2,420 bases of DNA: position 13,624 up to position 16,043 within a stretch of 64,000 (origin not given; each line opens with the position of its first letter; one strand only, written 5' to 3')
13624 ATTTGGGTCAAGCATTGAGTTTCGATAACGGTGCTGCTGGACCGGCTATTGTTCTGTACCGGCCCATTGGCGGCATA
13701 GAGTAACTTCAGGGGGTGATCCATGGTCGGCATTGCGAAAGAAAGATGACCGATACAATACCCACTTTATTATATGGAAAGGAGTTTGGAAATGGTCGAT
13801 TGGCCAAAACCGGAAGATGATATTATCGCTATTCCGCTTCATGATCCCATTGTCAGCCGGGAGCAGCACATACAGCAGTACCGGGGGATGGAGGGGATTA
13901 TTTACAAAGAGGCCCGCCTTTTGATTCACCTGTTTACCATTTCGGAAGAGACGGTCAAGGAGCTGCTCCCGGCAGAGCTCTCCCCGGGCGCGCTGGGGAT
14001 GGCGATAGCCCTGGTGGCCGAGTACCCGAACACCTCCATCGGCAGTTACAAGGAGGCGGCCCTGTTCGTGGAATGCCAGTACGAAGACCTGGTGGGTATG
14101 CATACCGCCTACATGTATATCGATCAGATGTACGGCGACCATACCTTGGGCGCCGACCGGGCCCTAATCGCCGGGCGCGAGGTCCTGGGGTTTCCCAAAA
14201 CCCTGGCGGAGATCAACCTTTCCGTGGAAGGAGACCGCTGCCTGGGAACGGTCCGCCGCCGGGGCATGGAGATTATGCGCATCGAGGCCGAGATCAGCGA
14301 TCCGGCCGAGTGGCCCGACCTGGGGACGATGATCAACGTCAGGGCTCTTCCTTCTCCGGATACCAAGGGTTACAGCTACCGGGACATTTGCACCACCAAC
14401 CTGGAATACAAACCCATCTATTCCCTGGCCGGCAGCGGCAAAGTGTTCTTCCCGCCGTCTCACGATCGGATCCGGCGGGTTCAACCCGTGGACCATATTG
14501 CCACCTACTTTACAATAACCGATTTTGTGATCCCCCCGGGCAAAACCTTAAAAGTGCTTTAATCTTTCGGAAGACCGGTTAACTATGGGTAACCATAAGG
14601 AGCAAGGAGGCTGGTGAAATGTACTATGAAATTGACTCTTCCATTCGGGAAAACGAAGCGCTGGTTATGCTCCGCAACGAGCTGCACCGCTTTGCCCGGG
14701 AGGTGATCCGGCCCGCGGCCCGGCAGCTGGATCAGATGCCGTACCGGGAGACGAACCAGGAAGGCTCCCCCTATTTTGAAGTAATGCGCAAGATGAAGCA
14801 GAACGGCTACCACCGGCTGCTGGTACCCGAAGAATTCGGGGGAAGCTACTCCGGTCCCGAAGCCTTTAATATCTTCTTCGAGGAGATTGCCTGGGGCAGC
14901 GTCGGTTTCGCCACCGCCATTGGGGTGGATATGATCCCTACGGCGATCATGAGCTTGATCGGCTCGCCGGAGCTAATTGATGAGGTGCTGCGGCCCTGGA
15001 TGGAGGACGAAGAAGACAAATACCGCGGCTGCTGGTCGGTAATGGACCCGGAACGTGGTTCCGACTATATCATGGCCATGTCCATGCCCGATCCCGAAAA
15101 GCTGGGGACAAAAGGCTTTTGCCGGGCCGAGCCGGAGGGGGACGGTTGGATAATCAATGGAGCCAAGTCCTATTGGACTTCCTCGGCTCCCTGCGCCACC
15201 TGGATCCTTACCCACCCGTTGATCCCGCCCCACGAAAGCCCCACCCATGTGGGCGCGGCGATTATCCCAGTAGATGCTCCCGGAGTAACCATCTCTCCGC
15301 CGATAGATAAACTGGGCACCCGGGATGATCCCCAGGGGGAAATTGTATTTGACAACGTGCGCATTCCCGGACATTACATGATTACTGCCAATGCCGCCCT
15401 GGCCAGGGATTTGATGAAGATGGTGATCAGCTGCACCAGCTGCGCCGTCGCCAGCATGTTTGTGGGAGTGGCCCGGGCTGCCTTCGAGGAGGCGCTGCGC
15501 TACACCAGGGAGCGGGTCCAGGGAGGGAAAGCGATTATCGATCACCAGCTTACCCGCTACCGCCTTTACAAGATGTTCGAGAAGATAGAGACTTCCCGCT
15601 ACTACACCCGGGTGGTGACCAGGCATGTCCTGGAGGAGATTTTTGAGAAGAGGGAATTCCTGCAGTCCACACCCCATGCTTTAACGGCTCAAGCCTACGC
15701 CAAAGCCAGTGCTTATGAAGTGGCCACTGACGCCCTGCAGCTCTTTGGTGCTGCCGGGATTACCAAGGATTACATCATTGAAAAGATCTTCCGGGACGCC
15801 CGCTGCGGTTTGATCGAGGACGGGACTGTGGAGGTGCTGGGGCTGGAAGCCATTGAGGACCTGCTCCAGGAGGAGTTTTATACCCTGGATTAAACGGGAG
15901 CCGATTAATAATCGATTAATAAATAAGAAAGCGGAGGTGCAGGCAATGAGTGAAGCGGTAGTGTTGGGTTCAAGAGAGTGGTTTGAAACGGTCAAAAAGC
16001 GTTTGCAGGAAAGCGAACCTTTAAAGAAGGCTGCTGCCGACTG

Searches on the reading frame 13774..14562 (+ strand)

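Call 57: search_protein_families(library=pfam, proteins=[window:13774-14562:+], max_evalue=0.00001)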
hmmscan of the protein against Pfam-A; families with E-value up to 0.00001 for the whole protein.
window:13774-14562:+ (262 aa): 1 family
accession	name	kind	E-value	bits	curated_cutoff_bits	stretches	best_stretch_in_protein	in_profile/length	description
PF06314.16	ADC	-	1.7e-30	106.7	29.8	1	46-258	20-233/238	Acetoacetate decarboxylase (ADC)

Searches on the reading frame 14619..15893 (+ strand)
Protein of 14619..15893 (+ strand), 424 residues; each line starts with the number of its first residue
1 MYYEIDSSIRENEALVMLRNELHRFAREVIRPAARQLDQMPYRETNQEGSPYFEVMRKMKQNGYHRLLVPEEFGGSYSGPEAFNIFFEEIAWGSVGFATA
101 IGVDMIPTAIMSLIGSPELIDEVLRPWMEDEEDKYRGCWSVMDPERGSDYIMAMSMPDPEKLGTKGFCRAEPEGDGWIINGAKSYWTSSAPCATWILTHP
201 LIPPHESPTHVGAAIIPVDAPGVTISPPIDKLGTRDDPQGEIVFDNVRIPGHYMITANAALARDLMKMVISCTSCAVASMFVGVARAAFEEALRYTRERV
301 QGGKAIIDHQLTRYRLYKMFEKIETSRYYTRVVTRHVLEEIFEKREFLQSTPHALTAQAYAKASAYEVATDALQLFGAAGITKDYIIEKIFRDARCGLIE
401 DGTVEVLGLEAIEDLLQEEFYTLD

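Call 57: search_protein_families(library=pfam, proteins=[window:14619-15893:+], max_evalue=0.00001)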
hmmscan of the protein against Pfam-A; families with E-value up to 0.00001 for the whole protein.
window:14619-15893:+ (424 aa): 4 families
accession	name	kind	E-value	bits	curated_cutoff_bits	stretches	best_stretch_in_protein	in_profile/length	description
PF00441.29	Acyl-CoA_dh_1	-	3.9e-24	85.9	22.4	1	276-407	17-141/150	Acyl-CoA dehydrogenase, C-terminal domain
PF02771.21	Acyl-CoA_dh_N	-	3.2e-14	53.7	22.9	1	14-128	3-110/113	Acyl-CoA dehydrogenase, N-terminal domain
PF08028.16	Acyl-CoA_dh_2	-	1.5e-12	48.4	22.7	1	277-396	3-125/134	Acyl-CoA dehydrogenase, C-terminal domain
PF02770.24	Acyl-CoA_dh_M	-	5.4e-11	43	33.3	1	168-247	20-97/97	Acyl-CoA dehydrogenase, middle domain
